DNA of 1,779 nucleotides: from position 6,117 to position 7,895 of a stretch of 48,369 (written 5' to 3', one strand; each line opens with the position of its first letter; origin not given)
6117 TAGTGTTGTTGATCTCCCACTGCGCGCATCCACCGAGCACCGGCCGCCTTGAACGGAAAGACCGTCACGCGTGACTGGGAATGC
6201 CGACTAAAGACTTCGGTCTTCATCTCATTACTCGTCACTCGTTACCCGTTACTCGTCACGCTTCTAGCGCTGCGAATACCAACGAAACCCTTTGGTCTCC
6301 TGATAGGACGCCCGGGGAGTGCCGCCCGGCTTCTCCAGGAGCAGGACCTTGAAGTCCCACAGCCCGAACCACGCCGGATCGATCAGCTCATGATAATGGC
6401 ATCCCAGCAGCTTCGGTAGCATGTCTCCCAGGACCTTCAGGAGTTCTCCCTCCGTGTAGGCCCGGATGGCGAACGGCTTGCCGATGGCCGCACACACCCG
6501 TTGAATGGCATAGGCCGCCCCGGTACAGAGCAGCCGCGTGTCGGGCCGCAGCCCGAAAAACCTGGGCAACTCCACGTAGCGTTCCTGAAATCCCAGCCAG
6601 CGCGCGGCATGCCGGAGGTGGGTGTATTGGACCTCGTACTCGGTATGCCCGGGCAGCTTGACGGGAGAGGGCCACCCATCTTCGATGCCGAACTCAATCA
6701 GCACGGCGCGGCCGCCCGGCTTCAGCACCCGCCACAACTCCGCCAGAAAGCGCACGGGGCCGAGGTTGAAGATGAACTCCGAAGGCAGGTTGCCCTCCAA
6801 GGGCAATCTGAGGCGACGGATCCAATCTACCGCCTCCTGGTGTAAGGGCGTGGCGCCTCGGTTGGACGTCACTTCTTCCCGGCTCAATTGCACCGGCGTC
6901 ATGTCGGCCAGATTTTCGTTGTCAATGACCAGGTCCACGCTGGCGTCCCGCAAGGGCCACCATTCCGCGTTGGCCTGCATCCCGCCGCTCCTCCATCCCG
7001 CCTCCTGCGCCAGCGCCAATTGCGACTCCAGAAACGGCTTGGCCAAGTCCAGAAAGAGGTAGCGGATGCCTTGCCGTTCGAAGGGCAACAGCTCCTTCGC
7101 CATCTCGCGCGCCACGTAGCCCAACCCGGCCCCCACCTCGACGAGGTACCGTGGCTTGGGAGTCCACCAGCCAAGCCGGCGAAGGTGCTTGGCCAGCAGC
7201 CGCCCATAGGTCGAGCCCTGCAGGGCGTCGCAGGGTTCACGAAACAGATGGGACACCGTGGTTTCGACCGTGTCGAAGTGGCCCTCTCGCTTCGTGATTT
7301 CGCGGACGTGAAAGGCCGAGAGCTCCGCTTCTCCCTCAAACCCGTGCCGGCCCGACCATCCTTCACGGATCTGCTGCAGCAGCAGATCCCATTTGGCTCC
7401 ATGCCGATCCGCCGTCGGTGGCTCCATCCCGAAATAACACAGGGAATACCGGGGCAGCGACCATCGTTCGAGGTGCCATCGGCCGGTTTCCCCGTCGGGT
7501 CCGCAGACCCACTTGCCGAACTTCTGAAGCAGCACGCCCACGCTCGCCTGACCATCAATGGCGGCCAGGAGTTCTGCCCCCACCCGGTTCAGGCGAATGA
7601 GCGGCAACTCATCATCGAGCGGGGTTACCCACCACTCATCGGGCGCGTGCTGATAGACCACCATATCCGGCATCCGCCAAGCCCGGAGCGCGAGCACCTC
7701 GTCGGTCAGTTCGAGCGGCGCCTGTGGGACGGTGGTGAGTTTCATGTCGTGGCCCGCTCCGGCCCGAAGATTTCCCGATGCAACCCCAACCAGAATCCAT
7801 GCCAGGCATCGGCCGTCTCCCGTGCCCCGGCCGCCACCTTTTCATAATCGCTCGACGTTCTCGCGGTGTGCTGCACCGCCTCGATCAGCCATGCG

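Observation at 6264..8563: Coupled heme-oxygenase-like diiron-type enzyme and PqqD-like/MidA-like SAM methyltransferase: candidate uncharacterised modification module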

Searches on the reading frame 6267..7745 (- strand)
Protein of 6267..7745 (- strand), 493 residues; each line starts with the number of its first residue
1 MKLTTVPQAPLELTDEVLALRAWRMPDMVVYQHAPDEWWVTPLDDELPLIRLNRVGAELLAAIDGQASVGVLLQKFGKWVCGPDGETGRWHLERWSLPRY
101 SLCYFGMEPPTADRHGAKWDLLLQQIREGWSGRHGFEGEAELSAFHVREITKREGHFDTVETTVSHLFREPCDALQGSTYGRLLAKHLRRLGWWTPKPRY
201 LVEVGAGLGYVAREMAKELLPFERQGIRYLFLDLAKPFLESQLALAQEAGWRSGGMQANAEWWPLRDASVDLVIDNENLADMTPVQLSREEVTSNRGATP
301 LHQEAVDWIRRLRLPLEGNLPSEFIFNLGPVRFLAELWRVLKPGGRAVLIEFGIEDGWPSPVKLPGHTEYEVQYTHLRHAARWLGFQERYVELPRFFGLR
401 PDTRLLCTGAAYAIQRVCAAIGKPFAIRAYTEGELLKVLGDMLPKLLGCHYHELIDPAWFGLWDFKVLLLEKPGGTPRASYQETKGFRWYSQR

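Call 3: search_protein_families(library=pfam, proteins=[window:6267-7745:-], max_evalue=1)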
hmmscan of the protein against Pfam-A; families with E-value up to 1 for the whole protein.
window:6267-7745:- (493 aa): 7 families
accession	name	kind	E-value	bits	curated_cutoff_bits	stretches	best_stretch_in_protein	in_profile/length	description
PF08241.18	Methyltransf_11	-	6.1e-09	36.8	21.2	2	203-282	2-73/95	Methyltransferase domain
PF13649.12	Methyltransf_25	-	2.8e-07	31.6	27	1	202-283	2-78/97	Methyltransferase domain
PF08242.18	Methyltransf_12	-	0.00014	23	30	1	202-277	1-73/98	Methyltransferase domain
PF13489.12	Methyltransf_23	-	0.0043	17.2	27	1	182-218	7-43/164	Methyltransferase domain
PF13679.12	Methyltransf_32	-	0.05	14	27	1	197-253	25-80/143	Methyltransferase domain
PF13847.12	Methyltransf_31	-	0.13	12.4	27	1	202-353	8-113/145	Methyltransferase domain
PF01209.24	Ubie_methyltran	-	0.22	11.3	20.1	1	333-352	135-154/233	ubiE/COQ5 methyltransferase family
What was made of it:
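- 6264..7745 (-): MT gene: 493-aa SAM-dependent methyltransferase with an N-terminal PqqD-like region, a MidA/COG1565-like catalytic domain and a C-terminal extension. Methyltransf_11/25 hits (call 3).
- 7116..7148 (-): SAM-binding motif I (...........; G205, G207, G209). It marks the start of the Methyltransf_11/25 Pfam alignments (call 3).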

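Call 4: search_protein_families(library=ncbifam, proteins=[window:6267-7745:-], max_evalue=1)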
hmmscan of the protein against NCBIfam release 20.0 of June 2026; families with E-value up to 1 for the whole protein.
window:6267-7745:- (493 aa): 9 families
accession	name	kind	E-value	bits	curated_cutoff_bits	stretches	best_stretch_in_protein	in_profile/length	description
TIGR02072.1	BioC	equivalog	0.0039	17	184.95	1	184-276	23-104/244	malonyl-ACP O-methyltransferase BioC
TIGR01934.1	MenG_MenH_UbiE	subfamily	0.004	16.5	158.35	1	334-353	126-145/223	ubiquinone/menaquinone biosynthesis methyltransferase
NF052510.1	methyltran_MpqE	exception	0.02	14.3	335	1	334-353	136-155/234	methyl-plastoquinone biosynthesis methyltransferase MpqE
NF011527.0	PRK14968.1-1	equivalog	0.034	13.9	242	0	199-218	36-55/192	putative methyltransferase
NF045667.1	MTase_DVU1556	equivalog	0.12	11.8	155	0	331-350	101-120/213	DVU_1556 family methyltransferase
NF041537.1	ArsM_AhpD_UU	exception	0.17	10.7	510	0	325-350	154-181/345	arsenite methyltransferase/AhpD domain selenoprotein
NF008823.0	PRK11873.1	subfamily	0.2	11.1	263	0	332-360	164-192/272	arsenite methyltransferase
NF009118.0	PRK12469.1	subfamily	0.23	10.2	396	1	23-67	277-322/483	RNA polymerase factor sigma-54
NF001244.0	PRK00216.1-5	equivalog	0.26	10.5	216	1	332-353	136-157/236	bifunctional demethylmenaquinone methyltransferase/2-methoxy-6-polyprenyl-1,4-benzoquinol methylase UbiE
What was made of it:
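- Tried and rejected: I rejected it: the matches score 10-17 bits against cut-offs of 158-335 and cover only about 20 residues (call 4).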

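Call 6: find_homologous_proteins(query=window:6267-7745:-)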
Query window:6267-7745:- (493 aa): 261 proteins with E <= 0.001 among 8000 candidates; the best 120 are listed.
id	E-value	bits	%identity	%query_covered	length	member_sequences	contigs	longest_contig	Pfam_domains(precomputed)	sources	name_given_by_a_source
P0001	0.0e+0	1087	93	100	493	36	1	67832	PF13649.13,PF08241.19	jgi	jgi:ubiquinone/menaquinone biosynthesis C-methylase UbiE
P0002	0.0e+0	1085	93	100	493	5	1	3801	PF13649.13,PF08241.19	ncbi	ncbi:MAG: class I SAM-dependent methyltransferase [Nitrospiraceae bacterium]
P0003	0.0e+0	1015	86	100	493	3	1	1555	PF13649.13,PF08241.19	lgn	-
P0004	1.2e-285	966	81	100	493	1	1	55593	PF13649.13,PF08241.19,PF08242.19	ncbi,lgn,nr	ncbi:MAG: class I SAM-dependent methyltransferase [Nitrospirae bacterium]|nr:class I SAM-dependent m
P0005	4.0e-275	932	78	100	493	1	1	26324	PF13649.13,PF08241.19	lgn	-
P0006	5.5e-275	931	78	100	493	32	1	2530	PF13649.13,PF08241.19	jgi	-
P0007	2.4e-272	923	77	100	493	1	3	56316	PF13649.13,PF08241.19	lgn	-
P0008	5.2e-272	921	77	100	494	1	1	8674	PF13649.13,PF08241.19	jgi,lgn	jgi:ubiquinone/menaquinone biosynthesis C-methylase UbiE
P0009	9.5e-271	917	77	100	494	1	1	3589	PF13649.13,PF08241.19,PF08242.19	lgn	-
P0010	2.9e-269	912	77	100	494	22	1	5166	PF13649.13,PF08241.19,PF08242.19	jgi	-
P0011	8.8e-269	911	77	100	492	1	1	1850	PF13649.13,PF08241.19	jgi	jgi:ubiquinone/menaquinone biosynthesis C-methylase UbiE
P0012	8.9e-269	911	77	100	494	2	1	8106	PF13649.13,PF08241.19,PF08242.19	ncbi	-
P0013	1.6e-268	910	75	100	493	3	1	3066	PF13649.13,PF08241.19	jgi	jgi:ubiquinone/menaquinone biosynthesis C-methylase UbiE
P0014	5.3e-268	908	76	100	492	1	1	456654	PF13649.13,PF08241.19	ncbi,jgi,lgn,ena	jgi:ubiquinone/menaquinone biosynthesis C-methylase UbiE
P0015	1.3e-267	907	75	100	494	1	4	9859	PF13649.13,PF08241.19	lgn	-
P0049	1.0e-254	864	76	95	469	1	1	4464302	PF08241.19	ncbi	ncbi:class I SAM-dependent methyltransferase [Candidatus Nitrospira bockiana]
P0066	1.7e-244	831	69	100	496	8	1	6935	PF13847.13,PF13649.13,PF08241.19,PF08242.19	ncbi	-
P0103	7.0e-232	789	66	100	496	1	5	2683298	PF13847.13,PF13649.13,PF01209.25,PF08241.19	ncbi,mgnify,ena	mgnify:FL=1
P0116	1.9e-230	784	65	100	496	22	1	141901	PF13847.13,PF13649.13,PF01209.25,PF08241.19,PF08242.19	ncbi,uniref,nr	ncbi:class I SAM-dependent methyltransferase [Nitrospira lenta]|uniref:Methyltransferase domain-cont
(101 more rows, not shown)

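Call 9: find_encoding_contigs(protein=P0116, flank=8000, max_places=3)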
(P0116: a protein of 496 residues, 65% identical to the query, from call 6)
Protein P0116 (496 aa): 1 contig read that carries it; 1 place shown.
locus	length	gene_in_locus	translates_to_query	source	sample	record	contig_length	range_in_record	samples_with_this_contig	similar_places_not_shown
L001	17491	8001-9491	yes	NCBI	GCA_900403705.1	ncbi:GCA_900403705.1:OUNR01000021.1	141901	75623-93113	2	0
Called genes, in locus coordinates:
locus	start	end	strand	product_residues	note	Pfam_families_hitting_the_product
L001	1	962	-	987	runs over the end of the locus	PF00041:fn3 (faint), PF13449:Phytase-like (faint), PF02393:US22 (faint), PF01436:NHL (weak), PF01731:Arylesterase (faint), PF06739:SBBP (faint), PF24684:Vgb_lyase (weak), PF01436:NHL, +6 more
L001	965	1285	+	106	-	-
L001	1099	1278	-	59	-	PF05593:RHS_repeat (weak)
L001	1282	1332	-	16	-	-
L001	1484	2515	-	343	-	PF01757:Acyl_transf_3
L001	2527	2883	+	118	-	-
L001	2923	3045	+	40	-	-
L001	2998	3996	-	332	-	PF04079:SMC_ScpB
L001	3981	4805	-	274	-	PF02616:SMC_ScpA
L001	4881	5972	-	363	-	PF13576:Pentapeptide_3 (weak)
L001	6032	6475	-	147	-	-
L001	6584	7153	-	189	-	-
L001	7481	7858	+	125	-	-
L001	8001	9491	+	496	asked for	PF08242:Methyltransf_12 (faint), PF01209:Ubie_methyltran (faint), PF13847:Methyltransf_31 (weak), PF08241:Methyltransf_11 (weak), PF13649:Methyltransf_25 (weak)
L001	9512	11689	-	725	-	PF10136:SpecificRecomb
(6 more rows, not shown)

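Call 10: find_encoding_contigs(protein=P0049, flank=8000, max_places=2)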
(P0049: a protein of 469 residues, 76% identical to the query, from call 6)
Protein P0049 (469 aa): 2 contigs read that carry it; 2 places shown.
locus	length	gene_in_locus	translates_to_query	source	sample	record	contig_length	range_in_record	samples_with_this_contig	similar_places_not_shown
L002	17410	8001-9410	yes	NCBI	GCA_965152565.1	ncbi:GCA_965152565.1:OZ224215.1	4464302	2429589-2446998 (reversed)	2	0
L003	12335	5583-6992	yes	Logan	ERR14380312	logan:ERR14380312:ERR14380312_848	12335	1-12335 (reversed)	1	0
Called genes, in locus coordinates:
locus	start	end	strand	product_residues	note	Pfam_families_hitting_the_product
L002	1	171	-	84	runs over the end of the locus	-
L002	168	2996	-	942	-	PF01565:FAD_binding_4, PF02913:FAD-oxidase_C, PF13183:Fer4_8, PF13534:Fer4_17 (weak), PF02754:CCG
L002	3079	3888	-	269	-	PF04079:SMC_ScpB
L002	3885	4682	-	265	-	PF02616:SMC_ScpA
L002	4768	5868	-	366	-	PF13576:Pentapeptide_3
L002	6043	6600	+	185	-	PF05362:Lon_C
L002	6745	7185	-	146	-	-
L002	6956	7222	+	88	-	-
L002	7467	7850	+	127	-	PF13473:Cupredoxin_1 (faint)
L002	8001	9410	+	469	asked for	PF08241:Methyltransf_11 (faint)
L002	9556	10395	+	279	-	PF00248:Aldo_ket_red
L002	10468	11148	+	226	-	PF00719:Pyrophosphatase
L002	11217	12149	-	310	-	PF02541:Ppx-GppA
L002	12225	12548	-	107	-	-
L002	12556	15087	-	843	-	PF17191:RecG_wedge, PF00270:DEAD, PF04851:ResIII, PF00271:Helicase_C, PF22590:Cas3-like_C_2 (weak), PF19833:RecG_dom3_C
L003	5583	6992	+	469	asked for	PF08241:Methyltransf_11 (faint)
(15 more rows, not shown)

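Call 11: find_encoding_contigs(protein=P0014, flank=6000, max_places=1)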
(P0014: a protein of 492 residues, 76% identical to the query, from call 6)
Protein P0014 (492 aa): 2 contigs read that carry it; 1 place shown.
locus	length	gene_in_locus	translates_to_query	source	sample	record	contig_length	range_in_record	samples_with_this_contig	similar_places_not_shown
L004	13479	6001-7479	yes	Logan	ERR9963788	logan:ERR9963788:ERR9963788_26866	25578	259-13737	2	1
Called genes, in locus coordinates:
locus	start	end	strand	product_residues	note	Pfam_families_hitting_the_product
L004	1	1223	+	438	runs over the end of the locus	PF11871:DUF3391, PF13487:HD_5, PF01966:HD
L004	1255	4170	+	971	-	PF00989:PAS (faint), PF08448:PAS_4, PF13188:PAS_8 (faint), PF13426:PAS_9 (weak), PF00512:HisKA, PF02518:HATPase_c, PF00072:Response_reg, PF01627:Hpt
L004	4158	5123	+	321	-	PF00072:Response_reg, PF00990:GGDEF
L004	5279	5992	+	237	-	PF03070:TENA_THI-4, PF14518:Haem_oxygenas_2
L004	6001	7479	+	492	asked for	PF13649:Methyltransf_25 (faint), PF08241:Methyltransf_11 (faint)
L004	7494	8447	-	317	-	PF02541:Ppx-GppA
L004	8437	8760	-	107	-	-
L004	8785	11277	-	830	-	PF17191:RecG_wedge, PF04851:ResIII (weak), PF00270:DEAD, PF00271:Helicase_C, PF22590:Cas3-like_C_2 (faint), PF19833:RecG_dom3_C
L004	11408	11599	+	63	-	PF00830:Ribosomal_L28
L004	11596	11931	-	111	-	-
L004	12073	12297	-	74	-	-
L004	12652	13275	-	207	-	-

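Call 12: find_encoding_contigs(protein=P0103, flank=6000, max_places=1)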
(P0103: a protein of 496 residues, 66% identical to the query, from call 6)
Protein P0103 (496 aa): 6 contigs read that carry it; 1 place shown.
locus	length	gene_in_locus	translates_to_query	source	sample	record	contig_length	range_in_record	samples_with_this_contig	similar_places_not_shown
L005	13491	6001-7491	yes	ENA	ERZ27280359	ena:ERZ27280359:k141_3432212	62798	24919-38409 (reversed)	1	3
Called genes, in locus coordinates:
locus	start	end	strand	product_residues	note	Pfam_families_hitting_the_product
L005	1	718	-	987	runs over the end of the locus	PF00041:fn3 (faint), PF02393:US22 (faint), PF01436:NHL, PF01731:Arylesterase (faint), PF06739:SBBP (faint), PF06977:SdiA-regulated (faint), PF24684:Vgb_lyase (weak), PF01436:NHL, +6 more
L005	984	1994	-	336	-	PF04079:SMC_ScpB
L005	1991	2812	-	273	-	PF02616:SMC_ScpA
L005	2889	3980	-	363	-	PF13576:Pentapeptide_3 (weak)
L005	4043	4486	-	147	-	-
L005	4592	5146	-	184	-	-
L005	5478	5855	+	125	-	PF13473:Cupredoxin_1 (weak)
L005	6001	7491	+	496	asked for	PF01209:Ubie_methyltran (faint), PF13847:Methyltransf_31 (weak), PF08241:Methyltransf_11 (weak), PF13649:Methyltransf_25 (weak)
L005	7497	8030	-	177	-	-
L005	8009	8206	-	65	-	-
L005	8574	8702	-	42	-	-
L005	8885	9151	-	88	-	PF01381:HTH_3, PF13560:HTH_31 (weak)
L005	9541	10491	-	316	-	PF02541:Ppx-GppA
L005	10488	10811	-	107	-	-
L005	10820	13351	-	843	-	PF17191:RecG_wedge, PF01336:tRNA_anti-codon (weak), PF04851:ResIII, PF00270:DEAD, PF00271:Helicase_C, PF19833:RecG_dom3_C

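Call 13: find_encoding_contigs(protein=P0004, flank=6000, max_places=1)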
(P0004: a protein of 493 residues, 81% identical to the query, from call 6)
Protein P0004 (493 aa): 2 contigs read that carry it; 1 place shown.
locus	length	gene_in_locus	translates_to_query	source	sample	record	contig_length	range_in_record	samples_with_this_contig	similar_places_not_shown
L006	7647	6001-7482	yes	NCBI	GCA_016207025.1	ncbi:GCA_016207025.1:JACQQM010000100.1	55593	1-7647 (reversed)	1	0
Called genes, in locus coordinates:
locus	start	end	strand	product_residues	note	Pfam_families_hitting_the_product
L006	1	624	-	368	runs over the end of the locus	PF13576:Pentapeptide_3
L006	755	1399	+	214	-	PF05362:Lon_C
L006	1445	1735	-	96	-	-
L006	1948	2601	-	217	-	PF00578:AhpC-TSA, PF08534:Redoxin, PF10417:1-cysPrx_C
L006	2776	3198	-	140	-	-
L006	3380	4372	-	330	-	PF18911:PKD_4 (weak), PF22352:K319L-like_PKD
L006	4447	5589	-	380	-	PF00135:COesterase, PF20434:BD-FAE, PF12146:Hydrolase_4 (faint), PF07859:Abhydrolase_3, PF00326:Peptidase_S9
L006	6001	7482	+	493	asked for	PF13649:Methyltransf_25 (faint), PF08241:Methyltransf_11 (faint), PF08242:Methyltransf_12 (faint)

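Call 18: find_related_loci(query=A1, collection=genome_contigs, flank=6000)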
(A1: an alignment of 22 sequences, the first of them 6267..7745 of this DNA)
Query A1 (493 aa) in genome_contigs; peptide patterns used: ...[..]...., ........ (x = any residue, [..] = any of these).
453 stretches matched a pattern; 421 encode a relative of the query (tblastn E <= 1e-3); the best 80 are kept; 80 distinct loci.
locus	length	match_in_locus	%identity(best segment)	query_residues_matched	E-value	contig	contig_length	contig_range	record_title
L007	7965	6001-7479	86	1-493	0e+0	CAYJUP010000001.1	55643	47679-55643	MAG TPA_asm: uncultured Nitrospiraceae bacterium isolate ERP125453_co1_266 genome assembly, contig: NODE_382_length_5564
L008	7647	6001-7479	81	1-493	0e+0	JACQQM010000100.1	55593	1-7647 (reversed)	MAG: Nitrospirae bacterium isolate NC_groundwater_1333_Ag_S-0.2um_61_61 S_p2_S4_coassembly_k141_2547151, whole genome sh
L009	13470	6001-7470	78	1-491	0e+0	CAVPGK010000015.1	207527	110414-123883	MAG: Nitrospirota bacterium isolate MFD10007.bin.2.128 genome assembly, contig: contig_53555, whole genome shotgun seque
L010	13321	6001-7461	77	8-493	0e+0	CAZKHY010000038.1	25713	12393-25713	MAG TPA_asm: uncultured Nitrospira sp. isolate SRP093762_co1_15 genome assembly, contig: NODE_1149_length_25713_cov_11.3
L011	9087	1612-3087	75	1-492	0e+0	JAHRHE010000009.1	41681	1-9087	MAG: Nitrospirae bacterium isolate CR_Sed_300A_bin.24 scaffold_78, whole genome shotgun sequence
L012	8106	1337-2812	77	1-492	0e+0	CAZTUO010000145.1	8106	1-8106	MAG TPA_asm: uncultured Nitrospira sp. isolate binchicken_co30_85 genome assembly, contig: NODE_5238_length_8106_cov_3.4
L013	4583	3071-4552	76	1-493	0e+0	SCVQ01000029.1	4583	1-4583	MAG: Nitrospirae bacterium isolate GW928_bin.19 GW928_bin.19-2152-1, whole genome shotgun sequence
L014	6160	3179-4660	76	1-493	0e+0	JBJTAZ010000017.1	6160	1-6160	MAG: Nitrospiraceae bacterium isolate samp_4332_semibin_237 samp_4332_79869, whole genome shotgun sequence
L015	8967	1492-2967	75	1-493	0e+0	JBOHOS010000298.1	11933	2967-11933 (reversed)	MAG: Nitrospiraceae bacterium isolate M3-S_concoct.bin.189 k127_3526544, whole genome shotgun sequence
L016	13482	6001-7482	76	1-493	0e+0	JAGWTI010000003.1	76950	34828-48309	MAG: Nitrospirota bacterium isolate REEB37 contig-150_281, whole genome shotgun sequence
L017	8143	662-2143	75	1-493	0e+0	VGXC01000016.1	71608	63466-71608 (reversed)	MAG: Nitrospira sp. isolate M_DeepCast_65m_m2_155 M_DeepCast_65m_m2_155_Ga0194120_10000537, whole genome shotgun sequenc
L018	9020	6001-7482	75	1-493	0e+0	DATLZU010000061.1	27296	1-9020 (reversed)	MAG TPA_asm: Nitrospiraceae bacterium isolate SMAG_U13307 k141_273279, whole genome shotgun sequence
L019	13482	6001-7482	75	1-493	0e+0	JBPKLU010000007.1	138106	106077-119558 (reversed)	MAG: Nitrospiraceae bacterium isolate JZ-2_201709_bins_140 JZ-2_201709_bins_140_scaffold_7, whole genome shotgun sequenc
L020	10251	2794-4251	76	8-492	0e+0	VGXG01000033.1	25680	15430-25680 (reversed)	MAG: Nitrospira sp. isolate K_Offshore_80m_m2_121 K_Offshore_80m_m2_121_Ga0194132_10003973, whole genome shotgun sequenc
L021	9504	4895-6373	75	1-493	0e+0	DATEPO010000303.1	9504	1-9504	MAG TPA_asm: Nitrospiraceae bacterium isolate SMAG_U9023 k141_116996, whole genome shotgun sequence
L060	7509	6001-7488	66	1-493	0e+0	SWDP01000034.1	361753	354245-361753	MAG: Nitrospira sp. isolate RSF6 Nitrospira_sp_RSF6_1, whole genome shotgun sequence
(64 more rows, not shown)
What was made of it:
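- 6264..7745 (-): Full-length orthologues at 65% identity or more occur throughout Nitrospiraceae (calls 6, 18).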
